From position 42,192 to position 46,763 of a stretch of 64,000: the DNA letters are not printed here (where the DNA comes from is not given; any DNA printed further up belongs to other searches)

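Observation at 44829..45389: PolC retains its inserted proofreading domain but appears to have lost the DEDDh catalytic residues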

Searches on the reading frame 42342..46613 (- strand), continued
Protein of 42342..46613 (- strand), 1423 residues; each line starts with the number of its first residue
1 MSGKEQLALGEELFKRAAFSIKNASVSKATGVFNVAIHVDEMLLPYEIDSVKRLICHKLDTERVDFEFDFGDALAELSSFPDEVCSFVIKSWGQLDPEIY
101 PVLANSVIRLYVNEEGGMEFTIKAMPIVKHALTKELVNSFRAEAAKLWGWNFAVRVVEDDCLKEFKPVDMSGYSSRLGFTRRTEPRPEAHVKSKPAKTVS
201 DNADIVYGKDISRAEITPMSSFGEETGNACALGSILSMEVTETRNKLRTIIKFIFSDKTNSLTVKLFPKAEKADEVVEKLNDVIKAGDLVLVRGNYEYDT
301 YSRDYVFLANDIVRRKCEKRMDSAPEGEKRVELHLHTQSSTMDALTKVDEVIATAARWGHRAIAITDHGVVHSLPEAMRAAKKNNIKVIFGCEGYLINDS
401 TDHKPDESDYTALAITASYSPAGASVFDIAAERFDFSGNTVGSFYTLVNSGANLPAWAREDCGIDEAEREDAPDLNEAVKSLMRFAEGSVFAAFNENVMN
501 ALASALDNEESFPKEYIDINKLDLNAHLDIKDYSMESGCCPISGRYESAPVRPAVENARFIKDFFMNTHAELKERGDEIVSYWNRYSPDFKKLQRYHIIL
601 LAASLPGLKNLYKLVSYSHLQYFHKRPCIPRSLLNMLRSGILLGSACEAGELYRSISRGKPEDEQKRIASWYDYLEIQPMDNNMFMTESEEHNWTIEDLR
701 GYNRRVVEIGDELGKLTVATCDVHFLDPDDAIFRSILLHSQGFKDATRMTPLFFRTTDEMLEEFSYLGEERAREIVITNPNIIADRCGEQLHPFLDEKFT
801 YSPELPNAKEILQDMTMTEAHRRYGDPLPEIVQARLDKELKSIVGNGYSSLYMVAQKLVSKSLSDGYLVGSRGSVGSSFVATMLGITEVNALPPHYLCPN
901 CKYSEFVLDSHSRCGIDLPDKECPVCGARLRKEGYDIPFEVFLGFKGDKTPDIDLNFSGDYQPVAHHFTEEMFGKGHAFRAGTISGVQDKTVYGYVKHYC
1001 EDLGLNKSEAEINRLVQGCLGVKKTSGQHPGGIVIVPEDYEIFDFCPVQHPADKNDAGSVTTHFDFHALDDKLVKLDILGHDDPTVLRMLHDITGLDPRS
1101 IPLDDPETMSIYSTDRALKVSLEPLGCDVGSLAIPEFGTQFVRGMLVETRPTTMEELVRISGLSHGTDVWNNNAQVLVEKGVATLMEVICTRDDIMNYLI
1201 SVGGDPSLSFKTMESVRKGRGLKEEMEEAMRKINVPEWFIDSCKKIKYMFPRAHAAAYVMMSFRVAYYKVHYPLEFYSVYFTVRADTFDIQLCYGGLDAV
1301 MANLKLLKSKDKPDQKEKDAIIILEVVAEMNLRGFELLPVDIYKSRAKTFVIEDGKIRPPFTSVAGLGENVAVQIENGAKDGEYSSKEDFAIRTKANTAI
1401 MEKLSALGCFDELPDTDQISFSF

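Call 8: find_homologous_proteins(query=window:42342-46613:-, max_evalue=1e-10)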
Query window:42342-46613:- (1423 aa): 5288 proteins with E <= 1e-10 among 8000 candidates; the best 120 are listed.
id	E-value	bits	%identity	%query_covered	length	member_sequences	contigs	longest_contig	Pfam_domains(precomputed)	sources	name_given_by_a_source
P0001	0.0e+0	3284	100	100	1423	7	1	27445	PF02811.27,PF14579.13,PF17657.7,PF07733.19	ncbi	-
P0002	0.0e+0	2856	86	100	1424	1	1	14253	PF02811.27,PF14579.13,PF17657.7,PF07733.19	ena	-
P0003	0.0e+0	2664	81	100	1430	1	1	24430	PF02811.27,PF14579.13,PF17657.7,PF07733.19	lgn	-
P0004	0.0e+0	2544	77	100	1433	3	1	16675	PF02811.27,PF14579.13,PF17657.7,PF07733.19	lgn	-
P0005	0.0e+0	2540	77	100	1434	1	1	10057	PF02811.27,PF14579.13,PF17657.7,PF07733.19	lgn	-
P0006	0.0e+0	2522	77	100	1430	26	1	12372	PF02811.27,PF14579.13,PF17657.7,PF07733.19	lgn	-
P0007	0.0e+0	2479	75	100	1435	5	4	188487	PF02811.27,PF14579.13,PF17657.7,PF07733.19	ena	-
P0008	0.0e+0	2465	75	100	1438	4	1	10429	PF02811.27,PF14579.13,PF17657.7,PF07733.19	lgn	-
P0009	0.0e+0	2456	74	100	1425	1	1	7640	PF02811.27,PF14579.13,PF17657.7,PF07733.19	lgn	-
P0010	0.0e+0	2447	75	100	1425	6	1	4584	PF02811.27,PF14579.13,PF17657.7,PF07733.19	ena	-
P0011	0.0e+0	2420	73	100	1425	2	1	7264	PF02811.27,PF14579.13,PF17657.7,PF07733.19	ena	-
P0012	0.0e+0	2419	73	100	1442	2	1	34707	PF02811.27,PF14579.13,PF17657.7,PF07733.19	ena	-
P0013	0.0e+0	2419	74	100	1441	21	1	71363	PF02811.27,PF14579.13,PF17657.7,PF07733.19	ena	-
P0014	0.0e+0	2404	73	100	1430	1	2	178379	PF02811.27,PF14579.13,PF17657.7,PF07733.19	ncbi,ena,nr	ncbi:MAG: PolC-type DNA polymerase III [Clostridia bacterium]|nr:PolC-type DNA polymerase III [Clost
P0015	0.0e+0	2400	73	100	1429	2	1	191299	PF00929.32,PF02811.27,PF14579.13,PF17657.7,PF07733.19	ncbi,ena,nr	ncbi:MAG: PolC-type DNA polymerase III [Clostridia bacterium]|nr:PolC-type DNA polymerase III [Clost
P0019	0.0e+0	2368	73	100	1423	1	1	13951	PF00929.32,PF02811.27,PF14579.13,PF17657.7,PF07733.19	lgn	-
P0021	0.0e+0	2352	71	100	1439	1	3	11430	PF00929.32,PF02811.27,PF14579.13,PF17657.7,PF07733.19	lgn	-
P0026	0.0e+0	2337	72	100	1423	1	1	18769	PF00929.32,PF02811.27,PF14579.13,PF17657.7,PF07733.19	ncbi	-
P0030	0.0e+0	2277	70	100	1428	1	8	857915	PF02811.27,PF14579.13,PF17657.7,PF07733.19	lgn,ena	-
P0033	0.0e+0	1979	62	100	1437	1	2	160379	PF00929.32,PF02811.27,PF14579.13,PF17657.7,PF07733.19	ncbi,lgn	-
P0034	0.0e+0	1948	70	86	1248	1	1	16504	PF00929.32,PF02811.27,PF17657.7,PF07733.19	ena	-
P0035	0.0e+0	1931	61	100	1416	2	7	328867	PF00929.32,PF02811.27,PF14579.13,PF17657.7,PF07733.19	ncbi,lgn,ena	-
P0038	0.0e+0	1662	55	100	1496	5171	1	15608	PF02811.27,PF14579.13,PF17657.7,PF07733.19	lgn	-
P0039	0.0e+0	1660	55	99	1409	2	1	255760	PF02811.27,PF14579.13,PF17657.7,PF07733.19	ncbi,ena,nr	ncbi:MAG: PolC-type DNA polymerase III [Christensenellaceae bacterium]|nr:PolC-type DNA polymerase I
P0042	0.0e+0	1645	55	98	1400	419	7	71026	PF02811.27,PF14579.13,PF17657.7,PF07733.19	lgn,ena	-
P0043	0.0e+0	1643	55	100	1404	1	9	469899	PF02811.27,PF14579.13,PF17657.7,PF07733.19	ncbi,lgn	-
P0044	0.0e+0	1635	54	99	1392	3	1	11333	PF00929.32,PF02811.27,PF14579.13,PF17657.7,PF07733.19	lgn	-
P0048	0.0e+0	1614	55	98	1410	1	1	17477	PF00929.32,PF02811.27,PF14579.13,PF17657.7,PF07733.19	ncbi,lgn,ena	-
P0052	0.0e+0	1580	54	98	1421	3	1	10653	PF00929.32,PF02811.27,PF14579.13,PF17657.7,PF07733.19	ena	-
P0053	0.0e+0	1577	54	99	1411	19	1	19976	PF00929.32,PF02811.27,PF14579.13,PF17657.7,PF07733.19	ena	-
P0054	0.0e+0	1575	53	99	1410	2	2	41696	PF00929.32,PF02811.27,PF14579.13,PF17657.7,PF07733.19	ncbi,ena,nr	ncbi:MAG: PolC-type DNA polymerase III [Clostridia bacterium]|nr:PolC-type DNA polymerase III [Clost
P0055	0.0e+0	1571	54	99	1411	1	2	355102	PF00929.32,PF02811.27,PF14579.13,PF17657.7,PF07733.19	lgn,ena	-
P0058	0.0e+0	1498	52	98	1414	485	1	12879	PF02811.27,PF14579.13,PF17657.7,PF07733.19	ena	-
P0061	0.0e+0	1446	50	100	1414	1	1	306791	PF02811.27,PF14579.13,PF17657.7,PF07733.19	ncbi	ncbi:MAG: PolC-type DNA polymerase III [Bacillota bacterium]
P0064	0.0e+0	1434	51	94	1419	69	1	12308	PF00929.32,PF02811.27,PF14579.13,PF17657.7,PF07733.19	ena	-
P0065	0.0e+0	1429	51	94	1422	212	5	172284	PF02811.27,PF14579.13,PF17657.7,PF07733.19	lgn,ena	-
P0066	0.0e+0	1420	55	86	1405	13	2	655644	PF00929.32,PF02811.27,PF14579.13,PF17657.7,PF07733.19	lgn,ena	-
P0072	0.0e+0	1368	52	86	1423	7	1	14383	PF02811.27,PF14579.13,PF17657.7,PF07733.19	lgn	-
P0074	0.0e+0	1366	50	95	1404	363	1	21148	PF02811.27,PF14579.13,PF17657.7,PF07733.19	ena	-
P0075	0.0e+0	1364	50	90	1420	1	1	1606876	PF02811.27,PF14579.13,PF17657.7,PF07733.19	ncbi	-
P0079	0.0e+0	1352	52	87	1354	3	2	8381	PF00929.32,PF02811.27,PF14579.13,PF17657.7,PF07733.19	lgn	-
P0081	0.0e+0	1346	49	94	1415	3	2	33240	PF02811.27,PF14579.13,PF17657.7,PF07733.19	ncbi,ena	-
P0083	0.0e+0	1298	45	99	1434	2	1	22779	PF00929.32,PF13482.13,PF02811.27,PF16473.12,PF14579.13,PF14480.12,PF01336.32,PF11490.14,PF17657.7,PF07733.19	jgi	-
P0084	0.0e+0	1295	49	88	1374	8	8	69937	PF00929.32,PF02811.27,PF16473.12,PF14579.13,PF17657.7,PF07733.19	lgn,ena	-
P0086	0.0e+0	1286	49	86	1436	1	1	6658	PF00929.32,PF13482.13,PF02811.27,PF14579.13,PF14480.12,PF01336.32,PF11490.14,PF17657.7,PF07733.19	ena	-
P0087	0.0e+0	1271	51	85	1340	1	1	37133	PF00929.32,PF02811.27,PF16473.12,PF14579.13,PF17657.7,PF07733.19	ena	-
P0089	0.0e+0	1267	50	86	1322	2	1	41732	PF00929.32,PF02811.27,PF16473.12,PF14579.13,PF17657.7,PF07733.19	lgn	-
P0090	0.0e+0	1266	49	86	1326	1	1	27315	PF00929.32,PF02811.27,PF14579.13,PF17657.7,PF07733.19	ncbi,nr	ncbi:MAG: PolC-type DNA polymerase III [Clostridia bacterium]|nr:PolC-type DNA polymerase III [Clost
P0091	0.0e+0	1256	47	86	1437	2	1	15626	PF00929.32,PF13482.13,PF02811.27,PF14579.13,PF14480.12,PF01336.32,PF11490.14,PF17657.7,PF07733.19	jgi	-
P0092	0.0e+0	1244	48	85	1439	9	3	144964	PF00929.32,PF13482.13,PF02811.27,PF14579.13,PF01336.32,PF11490.14,PF17657.7,PF07733.19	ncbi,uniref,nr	ncbi:PolC-type DNA polymerase III [Clostridium sp. WLY-B-L2]|uniref:DNA polymerase III PolC-type n=1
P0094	0.0e+0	1241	58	59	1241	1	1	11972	PF12836.14,PF02811.27,PF14579.13,PF14480.12,PF01336.32,PF11490.14,PF17657.7,PF07733.19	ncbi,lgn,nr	ncbi:MAG: PolC-type DNA polymerase III [Firmicutes bacterium]|nr:PolC-type DNA polymerase III [Bacil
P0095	0.0e+0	1241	47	87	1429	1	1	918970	PF00929.32,PF12836.14,PF02811.27,PF16473.12,PF14579.13,PF14480.12,PF01336.32,PF11490.14,PF17657.7,PF07733.19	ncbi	ncbi:UNVERIFIED_CONTAM: DNA polymerase-3 subunit alpha (Gram-positive type) [Acetivibrio alkalicellu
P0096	0.0e+0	1241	49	85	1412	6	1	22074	PF00929.32,PF02811.27,PF14579.13,PF17657.7,PF07733.19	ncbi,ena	-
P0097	0.0e+0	1241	47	87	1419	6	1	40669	PF00929.32,PF13482.13,PF02811.27,PF14579.13,PF14480.12,PF01336.32,PF11490.14,PF17657.7,PF07733.19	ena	-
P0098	0.0e+0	1239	48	84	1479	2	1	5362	PF00929.32,PF13482.13,PF02811.27,PF14579.13,PF17657.7,PF07733.19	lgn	-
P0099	0.0e+0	1238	48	86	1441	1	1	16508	PF00929.32,PF02811.27,PF16473.12,PF14579.13,PF01336.32,PF17657.7,PF07733.19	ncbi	-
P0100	0.0e+0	1237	44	99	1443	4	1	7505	PF00929.32,PF02811.27,PF16473.12,PF14579.13,PF01336.32,PF17657.7,PF07733.19,PF21762.4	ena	-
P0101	0.0e+0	1236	47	86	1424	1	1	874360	PF00929.32,PF02811.27,PF16473.12,PF14579.13,PF11490.14,PF17657.7,PF07733.19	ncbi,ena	-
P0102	0.0e+0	1229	47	86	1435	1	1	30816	PF00929.32,PF13482.13,PF02811.27,PF16473.12,PF14579.13,PF14480.12,PF01336.32,PF11490.14,PF17657.7,PF07733.19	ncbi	ncbi:MAG: PolC-type DNA polymerase III [Bacillota bacterium]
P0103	0.0e+0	1229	48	85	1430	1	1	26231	PF00929.32,PF02811.27,PF14579.13,PF14480.12,PF01336.32,PF17657.7,PF07733.19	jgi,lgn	jgi:DNA polymerase-3 subunit alpha (Gram-positive type)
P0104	0.0e+0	1226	48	87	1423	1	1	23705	PF00929.32,PF12836.14,PF13482.13,PF02811.27,PF16473.12,PF14579.13,PF11490.14,PF17657.7,PF07733.19,PF21762.4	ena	-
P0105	0.0e+0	1225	47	86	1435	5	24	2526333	PF00929.32,PF13482.13,PF02811.27,PF14579.13,PF01336.32,PF11490.14,PF17657.7,PF07733.19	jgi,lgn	jgi:DNA polymerase III subunit alpha, Gram-positive type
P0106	0.0e+0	1225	45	99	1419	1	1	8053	PF00929.32,PF12836.14,PF13482.13,PF02811.27,PF14579.13,PF17657.7,PF07733.19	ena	-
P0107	0.0e+0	1224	43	99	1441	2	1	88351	PF00929.32,PF02811.27,PF16473.12,PF14579.13,PF17657.7,PF07733.19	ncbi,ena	-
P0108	0.0e+0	1221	48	86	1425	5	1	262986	PF00929.32,PF12836.14,PF13482.13,PF02811.27,PF16473.12,PF14579.13,PF11490.14,PF17657.7,PF07733.19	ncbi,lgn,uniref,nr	ncbi:PolC-type DNA polymerase III [Tepidimicrobium xylanilyticum]|uniref:PolC-type DNA polymerase II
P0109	0.0e+0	1221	43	100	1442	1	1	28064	PF00929.32,PF02811.27,PF16473.12,PF14579.13,PF01336.32,PF17657.7,PF07733.19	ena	-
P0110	0.0e+0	1220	48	87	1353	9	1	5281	PF00929.32,PF13482.13,PF02811.27,PF16473.12,PF14579.13,PF17657.7,PF07733.19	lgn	-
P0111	0.0e+0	1217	47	86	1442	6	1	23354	PF00929.32,PF02811.27,PF16473.12,PF14579.13,PF01336.32,PF17657.7,PF07733.19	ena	-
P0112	0.0e+0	1216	49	86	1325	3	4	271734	PF00929.32,PF02811.27,PF14579.13,PF17657.7,PF07733.19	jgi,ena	-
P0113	0.0e+0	1215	47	86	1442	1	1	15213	PF00929.32,PF02811.27,PF16473.12,PF14579.13,PF01336.32,PF17657.7,PF07733.19,PF21762.4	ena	-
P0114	0.0e+0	1214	47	86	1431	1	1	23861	PF00929.32,PF02811.27,PF16473.12,PF14579.13,PF14480.12,PF01336.32,PF11490.14,PF17657.7,PF07733.19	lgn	-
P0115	0.0e+0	1214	46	87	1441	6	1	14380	PF00929.32,PF02811.27,PF16473.12,PF14579.13,PF17657.7,PF07733.19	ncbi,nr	ncbi:MAG: PolC-type DNA polymerase III [Clostridia bacterium]|nr:PolC-type DNA polymerase III [Clost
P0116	0.0e+0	1213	46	87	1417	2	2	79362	PF00929.32,PF13482.13,PF02811.27,PF16473.12,PF14579.13,PF01336.32,PF11490.14,PF17657.7,PF07733.19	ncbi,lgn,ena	-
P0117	0.0e+0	1213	47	87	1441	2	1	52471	PF00929.32,PF02811.27,PF16473.12,PF14579.13,PF17657.7,PF07733.19,PF21762.4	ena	-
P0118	0.0e+0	1212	47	86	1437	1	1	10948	PF00929.32,PF13482.13,PF02811.27,PF16473.12,PF14579.13,PF14480.12,PF01336.32,PF11490.14,PF17657.7,PF07733.19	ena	-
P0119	0.0e+0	1212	43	99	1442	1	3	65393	PF00929.32,PF02811.27,PF16473.12,PF14579.13,PF17657.7,PF07733.19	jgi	-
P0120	0.0e+0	1212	43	100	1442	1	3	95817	PF00929.32,PF02811.27,PF16473.12,PF14579.13,PF01336.32,PF17657.7,PF07733.19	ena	-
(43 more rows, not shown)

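Call 23: find_related_loci(query=window:42342-46613:-, collection=genome_contigs, flank=3000)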
Query window:42342-46613:- (1423 aa) in genome_contigs; peptide patterns used: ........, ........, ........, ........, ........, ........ (x = any residue, [..] = any of these).
52 stretches matched a pattern; 7 encode a relative of the query (tblastn E <= 1e-3); 7 distinct loci.
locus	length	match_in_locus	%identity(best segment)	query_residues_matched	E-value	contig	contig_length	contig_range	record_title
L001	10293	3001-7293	77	1-1421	0e+0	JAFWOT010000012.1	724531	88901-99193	MAG: Clostridia bacterium isolate RGIG5933 Sheep_Omasum-1__c257746, whole genome shotgun sequence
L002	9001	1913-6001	78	68-1423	0e+0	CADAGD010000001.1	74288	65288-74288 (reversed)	MAG: uncultured Clostridiales bacterium isolate RUG13271 genome assembly, contig: RUG13271_asm_1, whole genome shotgun s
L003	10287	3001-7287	71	1-1423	0e+0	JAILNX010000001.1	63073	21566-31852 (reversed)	MAG: Clostridiales bacterium isolate RUI291 k141_13813776_flag=0_multi=28.2731_len=63073, whole genome shotgun sequence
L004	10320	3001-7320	71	1-1423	0e+0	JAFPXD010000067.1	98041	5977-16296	MAG: Clostridia bacterium isolate RGIG1555 Goat_Abomasum-6__c641862, whole genome shotgun sequence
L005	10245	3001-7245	61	1-1421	0e+0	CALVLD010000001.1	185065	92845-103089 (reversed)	MAG: uncultured Clostridia bacterium isolate BRZ_AB__bin62 genome assembly, contig: BRZ_AB__NODE_54_length_185065_cov_9.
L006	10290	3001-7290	73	1-1423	0e+0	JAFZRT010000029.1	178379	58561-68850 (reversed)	MAG: Clostridia bacterium isolate RGIG8038 Water_buffalos_Rumen-1__c423550, whole genome shotgun sequence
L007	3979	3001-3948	34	224-537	2e-47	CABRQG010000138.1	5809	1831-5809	MAG TPA_asm: uncultured Clostridiales bacterium isolate MGYG-HGUT-01822 genome assembly, contig: GUT_GENOME111314_138, w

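Call 44: list_cluster_members(proteins=[P0001, P0039, P0075, P0043])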
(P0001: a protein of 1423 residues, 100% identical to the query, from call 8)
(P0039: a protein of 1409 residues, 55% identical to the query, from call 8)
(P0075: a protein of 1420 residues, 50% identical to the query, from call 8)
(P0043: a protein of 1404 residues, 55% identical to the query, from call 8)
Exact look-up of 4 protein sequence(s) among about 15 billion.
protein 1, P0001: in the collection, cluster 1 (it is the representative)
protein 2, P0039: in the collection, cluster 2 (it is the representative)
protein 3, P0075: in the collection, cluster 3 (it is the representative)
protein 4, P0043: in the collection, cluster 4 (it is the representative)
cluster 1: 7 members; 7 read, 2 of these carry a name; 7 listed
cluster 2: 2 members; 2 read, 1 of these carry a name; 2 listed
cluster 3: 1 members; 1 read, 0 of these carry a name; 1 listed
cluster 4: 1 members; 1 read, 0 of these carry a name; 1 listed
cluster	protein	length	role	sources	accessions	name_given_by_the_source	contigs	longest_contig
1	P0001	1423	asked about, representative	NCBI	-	-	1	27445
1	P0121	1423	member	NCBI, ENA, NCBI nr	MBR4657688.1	MAG: PolC-type DNA polymerase III [Clostridia bacterium] | PolC-type DNA polymerase III [Clostridia bacterium]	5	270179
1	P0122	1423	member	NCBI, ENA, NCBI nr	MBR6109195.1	MAG: PolC-type DNA polymerase III [Clostridia bacterium] | PolC-type DNA polymerase III [Clostridia bacterium]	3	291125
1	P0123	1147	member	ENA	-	-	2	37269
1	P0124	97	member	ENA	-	-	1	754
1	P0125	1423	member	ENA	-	-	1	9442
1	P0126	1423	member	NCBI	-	-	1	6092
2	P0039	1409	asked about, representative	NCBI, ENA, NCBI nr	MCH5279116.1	MAG: PolC-type DNA polymerase III [Christensenellaceae bacterium] | PolC-type DNA polymerase III [Christensenellaceae bacterium]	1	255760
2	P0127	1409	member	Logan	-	-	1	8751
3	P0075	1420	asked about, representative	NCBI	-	-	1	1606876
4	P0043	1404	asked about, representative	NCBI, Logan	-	-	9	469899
